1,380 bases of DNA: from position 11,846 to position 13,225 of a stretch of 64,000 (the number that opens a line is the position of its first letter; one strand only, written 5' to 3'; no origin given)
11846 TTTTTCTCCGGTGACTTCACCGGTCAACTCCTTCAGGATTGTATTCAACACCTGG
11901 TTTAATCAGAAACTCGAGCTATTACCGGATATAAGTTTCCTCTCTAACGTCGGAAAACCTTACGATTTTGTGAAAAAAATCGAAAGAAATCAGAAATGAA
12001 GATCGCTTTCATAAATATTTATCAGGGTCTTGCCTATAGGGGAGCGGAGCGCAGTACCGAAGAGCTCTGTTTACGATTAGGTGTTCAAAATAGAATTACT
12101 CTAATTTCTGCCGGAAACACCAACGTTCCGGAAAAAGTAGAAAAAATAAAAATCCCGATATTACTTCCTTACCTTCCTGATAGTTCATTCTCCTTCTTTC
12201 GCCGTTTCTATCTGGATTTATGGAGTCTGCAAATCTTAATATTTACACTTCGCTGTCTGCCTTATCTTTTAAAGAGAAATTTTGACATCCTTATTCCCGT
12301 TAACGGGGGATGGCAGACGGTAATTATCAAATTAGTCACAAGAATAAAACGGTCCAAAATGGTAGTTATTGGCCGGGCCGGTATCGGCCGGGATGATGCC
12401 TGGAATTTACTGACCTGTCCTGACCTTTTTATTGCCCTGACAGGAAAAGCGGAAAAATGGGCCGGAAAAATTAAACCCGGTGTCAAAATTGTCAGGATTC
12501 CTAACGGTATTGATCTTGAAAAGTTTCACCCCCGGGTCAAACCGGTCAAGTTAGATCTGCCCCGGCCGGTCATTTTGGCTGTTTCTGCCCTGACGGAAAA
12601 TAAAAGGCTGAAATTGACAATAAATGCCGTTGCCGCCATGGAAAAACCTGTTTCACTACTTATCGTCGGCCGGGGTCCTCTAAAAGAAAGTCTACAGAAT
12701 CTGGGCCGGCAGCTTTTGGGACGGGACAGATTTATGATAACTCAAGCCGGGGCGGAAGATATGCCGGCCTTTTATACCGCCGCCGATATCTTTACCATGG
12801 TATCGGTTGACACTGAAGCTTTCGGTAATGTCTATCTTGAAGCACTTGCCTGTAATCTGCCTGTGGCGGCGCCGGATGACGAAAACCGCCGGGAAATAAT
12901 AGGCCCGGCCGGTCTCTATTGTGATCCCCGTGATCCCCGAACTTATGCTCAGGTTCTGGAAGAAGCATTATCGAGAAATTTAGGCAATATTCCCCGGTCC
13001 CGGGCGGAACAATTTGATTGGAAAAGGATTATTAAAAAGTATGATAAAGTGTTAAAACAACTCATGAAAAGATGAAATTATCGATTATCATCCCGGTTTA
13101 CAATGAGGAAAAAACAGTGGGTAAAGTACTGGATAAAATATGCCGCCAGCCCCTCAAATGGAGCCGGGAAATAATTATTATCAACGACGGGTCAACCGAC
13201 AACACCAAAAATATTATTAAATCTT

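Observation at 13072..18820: Complete lipid-linked mannose branch: ManC + Ppm1-like GT2 + DUF2079 + PMT/ArnT-like GT-Cs (protein O-mannosylation-like module)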

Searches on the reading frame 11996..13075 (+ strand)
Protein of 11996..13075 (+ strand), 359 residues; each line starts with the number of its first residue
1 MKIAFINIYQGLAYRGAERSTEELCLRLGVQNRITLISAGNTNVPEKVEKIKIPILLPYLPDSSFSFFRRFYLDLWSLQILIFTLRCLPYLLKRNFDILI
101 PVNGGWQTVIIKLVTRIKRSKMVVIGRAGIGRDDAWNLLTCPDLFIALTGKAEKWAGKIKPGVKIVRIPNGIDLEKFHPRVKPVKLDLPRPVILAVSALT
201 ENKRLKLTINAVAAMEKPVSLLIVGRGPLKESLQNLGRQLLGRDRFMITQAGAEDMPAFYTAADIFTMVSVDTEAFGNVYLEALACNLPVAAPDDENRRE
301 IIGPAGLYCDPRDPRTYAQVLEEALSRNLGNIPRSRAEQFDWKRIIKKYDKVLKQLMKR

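Call 3: search_protein_families(library=pfam, proteins=[window:11996-13075:+], max_evalue=0.01)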
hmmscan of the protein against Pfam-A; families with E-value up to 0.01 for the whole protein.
window:11996-13075:+ (359 aa): 3 families
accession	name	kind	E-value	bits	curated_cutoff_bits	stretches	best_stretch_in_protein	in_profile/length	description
PF00534.26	Glycos_transf_1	-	2.1e-22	79.9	26.4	1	186-328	11-159/172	Glycosyl transferases group 1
PF13692.12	Glyco_trans_1_4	-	3e-22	79.9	27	1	190-326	1-141/142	Glycosyl transferases group 1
PF13439.12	Glyco_transf_4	-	0.00038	21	28.5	1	15-176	2-170/170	Glycosyltransferase Family 4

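Call 4: search_protein_families(library=ncbifam, proteins=[window:11996-13075:+], max_evalue=0.01)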
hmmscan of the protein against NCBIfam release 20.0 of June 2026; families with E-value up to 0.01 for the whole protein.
window:11996-13075:+ (359 aa): 22 families
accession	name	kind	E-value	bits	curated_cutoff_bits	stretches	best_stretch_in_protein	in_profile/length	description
TIGR03088.1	stp2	hypoth_equivalog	2e-15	56.7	409.05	1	145-356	140-373/374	TIGR03088 family PEP-CTERM/XrtA system glycosyltransferase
NF050063.1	ProtGlycPglJ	equivalog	2.5e-15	56.6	500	1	169-347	174-357/363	N-acetylgalactosamine-N,N'-diacetylbacillosaminyl-diphospho-undecaprenol 4-alpha-N-acetylgalactosaminyltransferase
TIGR03999.1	thiol_BshA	equivalog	5.1e-14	52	273.7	1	160-357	164-374/375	N-acetyl-alpha-D-glucosaminyl L-malate synthase BshA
NF053787.1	GlcN_PG_synth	equivalog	1.2e-12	47.4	480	1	162-356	162-359/361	N-acetylglucosaminyl phosphatidylglycerol synthase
TIGR04047.1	MSMEG_0565_glyc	hypoth_equivalog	1.9e-11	43.7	259.85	1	162-343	158-361/373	MSMEG_0565 family glycosyltransferase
NF047684.1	TeichurnBiosyTuaC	equivalog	1.1e-10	41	550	1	160-327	182-354/391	teichuronic acid biosynthesis protein TuaC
NF041876.1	EPS_EpsE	equivalog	5.4e-10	39.1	400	1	165-326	188-360/389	exopolysaccharide biosynthesis GT4 family glycosyltransferase EpsE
TIGR02149.1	glgA_Coryne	subfamily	1.2e-09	37.8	302.4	1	164-352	170-386/391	glycogen synthase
TIGR03449.1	mycothiol_MshA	equivalog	2.9e-09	36.3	462.5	1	165-356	190-403/406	D-inositol-3-phosphate glycosyltransferase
NF038298.1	EPS_HpsO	equivalog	1.7e-07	30.4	575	1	192-349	203-371/388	hormogonium polysaccharide biosynthesis glycosyltransferase HpsO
NF050056.1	ProtGlycPglH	equivalog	3.3e-06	26.4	600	1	192-356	181-353/354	GalNAc-alpha-(1->4)-GalNAc-alpha-(1->3)-diNAcBac-PP-undecaprenol alpha-1,4-N-acetyl-D-galactosaminyltransferase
TIGR02472.1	sucr_P_syn_N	equivalog_domain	3.7e-06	26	576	1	253-327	327-406/439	sucrose-phosphate synthase, putative, glycosyltransferase domain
TIGR04063.1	stp3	hypoth_equivalog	5.6e-06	25.5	442.05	1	161-357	178-396/397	TIGR04063 family PEP-CTERM/XrtA system glycosyltransferase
TIGR04005.1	wcaL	equivalog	1.7e-05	23.9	537.6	1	152-292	182-333/406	colanic acid biosynthesis glycosyltransferase WcaL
NF049988.1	MGlcDAGSynMgs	equivalog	2.2e-05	24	400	1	192-296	215-322/398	alpha-monoglucosyldiacylglycerol synthase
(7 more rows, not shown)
